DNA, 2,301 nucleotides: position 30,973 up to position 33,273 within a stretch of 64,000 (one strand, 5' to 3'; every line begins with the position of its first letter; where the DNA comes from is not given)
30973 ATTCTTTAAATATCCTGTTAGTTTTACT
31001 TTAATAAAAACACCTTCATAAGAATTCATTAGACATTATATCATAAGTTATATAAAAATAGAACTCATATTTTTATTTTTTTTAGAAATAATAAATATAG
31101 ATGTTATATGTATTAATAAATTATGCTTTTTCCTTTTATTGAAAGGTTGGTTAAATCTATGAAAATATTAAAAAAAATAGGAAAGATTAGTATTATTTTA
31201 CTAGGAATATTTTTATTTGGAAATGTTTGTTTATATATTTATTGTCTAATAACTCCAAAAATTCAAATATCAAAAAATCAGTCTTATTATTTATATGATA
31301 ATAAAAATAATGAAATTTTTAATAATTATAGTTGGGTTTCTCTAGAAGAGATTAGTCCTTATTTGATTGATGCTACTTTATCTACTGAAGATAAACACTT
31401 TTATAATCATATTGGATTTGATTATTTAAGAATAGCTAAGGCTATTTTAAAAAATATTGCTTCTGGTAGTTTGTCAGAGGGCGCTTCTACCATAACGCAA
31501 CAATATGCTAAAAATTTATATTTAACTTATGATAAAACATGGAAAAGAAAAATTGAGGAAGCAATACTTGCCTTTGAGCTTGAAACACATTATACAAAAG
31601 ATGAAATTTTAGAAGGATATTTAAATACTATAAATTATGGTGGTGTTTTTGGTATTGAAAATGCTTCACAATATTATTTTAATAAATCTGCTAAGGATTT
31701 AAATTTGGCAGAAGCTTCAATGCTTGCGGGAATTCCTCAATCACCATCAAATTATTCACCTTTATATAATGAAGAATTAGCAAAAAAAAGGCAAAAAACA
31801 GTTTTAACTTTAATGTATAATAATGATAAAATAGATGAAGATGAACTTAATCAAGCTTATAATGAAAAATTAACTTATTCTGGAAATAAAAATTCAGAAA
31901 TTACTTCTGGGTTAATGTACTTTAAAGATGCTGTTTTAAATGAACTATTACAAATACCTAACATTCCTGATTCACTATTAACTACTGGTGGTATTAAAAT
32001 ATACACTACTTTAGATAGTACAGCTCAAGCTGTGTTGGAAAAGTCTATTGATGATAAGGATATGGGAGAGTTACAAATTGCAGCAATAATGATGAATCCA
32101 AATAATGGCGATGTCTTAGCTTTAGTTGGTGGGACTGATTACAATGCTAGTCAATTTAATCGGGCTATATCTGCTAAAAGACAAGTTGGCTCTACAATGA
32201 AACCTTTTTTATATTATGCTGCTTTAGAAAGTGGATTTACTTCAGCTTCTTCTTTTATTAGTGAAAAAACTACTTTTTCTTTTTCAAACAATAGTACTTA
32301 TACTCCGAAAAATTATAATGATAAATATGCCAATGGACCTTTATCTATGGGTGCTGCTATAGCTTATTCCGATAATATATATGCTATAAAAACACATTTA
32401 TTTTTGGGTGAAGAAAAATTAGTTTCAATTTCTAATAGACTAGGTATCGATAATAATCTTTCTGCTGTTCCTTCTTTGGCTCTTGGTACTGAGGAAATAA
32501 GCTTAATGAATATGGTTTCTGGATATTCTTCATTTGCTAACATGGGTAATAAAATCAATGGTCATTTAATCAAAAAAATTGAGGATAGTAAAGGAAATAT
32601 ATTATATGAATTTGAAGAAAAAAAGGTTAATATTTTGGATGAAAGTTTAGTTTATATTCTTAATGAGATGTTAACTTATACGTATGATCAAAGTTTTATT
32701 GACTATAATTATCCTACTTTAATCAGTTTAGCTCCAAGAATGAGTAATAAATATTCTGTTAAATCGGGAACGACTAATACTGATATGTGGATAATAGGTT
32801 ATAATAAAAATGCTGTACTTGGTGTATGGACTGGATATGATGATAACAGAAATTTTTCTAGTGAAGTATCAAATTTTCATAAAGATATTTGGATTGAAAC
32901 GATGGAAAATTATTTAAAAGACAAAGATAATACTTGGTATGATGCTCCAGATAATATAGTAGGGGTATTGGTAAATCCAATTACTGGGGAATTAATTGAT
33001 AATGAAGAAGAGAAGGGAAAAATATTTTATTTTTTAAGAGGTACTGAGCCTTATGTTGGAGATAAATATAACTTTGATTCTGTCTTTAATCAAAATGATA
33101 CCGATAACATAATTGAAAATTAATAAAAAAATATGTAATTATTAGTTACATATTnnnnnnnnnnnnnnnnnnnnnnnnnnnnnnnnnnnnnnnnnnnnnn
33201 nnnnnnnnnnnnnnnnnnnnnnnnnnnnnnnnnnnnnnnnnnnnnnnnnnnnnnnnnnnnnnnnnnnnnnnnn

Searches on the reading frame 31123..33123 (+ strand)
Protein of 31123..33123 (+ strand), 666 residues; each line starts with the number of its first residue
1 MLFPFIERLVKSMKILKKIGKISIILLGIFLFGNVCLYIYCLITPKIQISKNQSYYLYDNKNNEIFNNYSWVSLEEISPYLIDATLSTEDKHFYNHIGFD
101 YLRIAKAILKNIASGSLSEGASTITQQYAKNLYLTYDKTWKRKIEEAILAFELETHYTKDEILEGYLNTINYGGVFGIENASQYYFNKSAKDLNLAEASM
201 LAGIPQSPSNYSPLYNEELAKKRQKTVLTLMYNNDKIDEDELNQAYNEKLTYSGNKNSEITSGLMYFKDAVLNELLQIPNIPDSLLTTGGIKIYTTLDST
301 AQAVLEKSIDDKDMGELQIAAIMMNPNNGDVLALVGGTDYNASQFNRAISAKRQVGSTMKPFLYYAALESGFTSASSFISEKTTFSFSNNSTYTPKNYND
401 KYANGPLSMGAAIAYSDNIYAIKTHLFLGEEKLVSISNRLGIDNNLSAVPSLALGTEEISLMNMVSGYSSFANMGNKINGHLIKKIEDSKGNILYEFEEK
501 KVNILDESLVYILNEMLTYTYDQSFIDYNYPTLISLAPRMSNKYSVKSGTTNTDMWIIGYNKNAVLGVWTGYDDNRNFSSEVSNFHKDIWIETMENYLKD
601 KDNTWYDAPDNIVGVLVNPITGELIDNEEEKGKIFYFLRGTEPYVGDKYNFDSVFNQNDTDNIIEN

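Call 86: search_protein_families(library=pfam, proteins=[window:31123-33123:+], max_evalue=1e-10)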
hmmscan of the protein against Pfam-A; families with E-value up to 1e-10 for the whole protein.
window:31123-33123:+ (666 aa): 2 families
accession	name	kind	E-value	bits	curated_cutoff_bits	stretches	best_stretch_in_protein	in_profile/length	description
PF00912.28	Transgly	-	3.3e-63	212.7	27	1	67-231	12-177/178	Transglycosylase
PF00905.27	Transpeptidase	-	1.3e-23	84.1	22.1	1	320-519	2-218/299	Penicillin binding protein transpeptidase domain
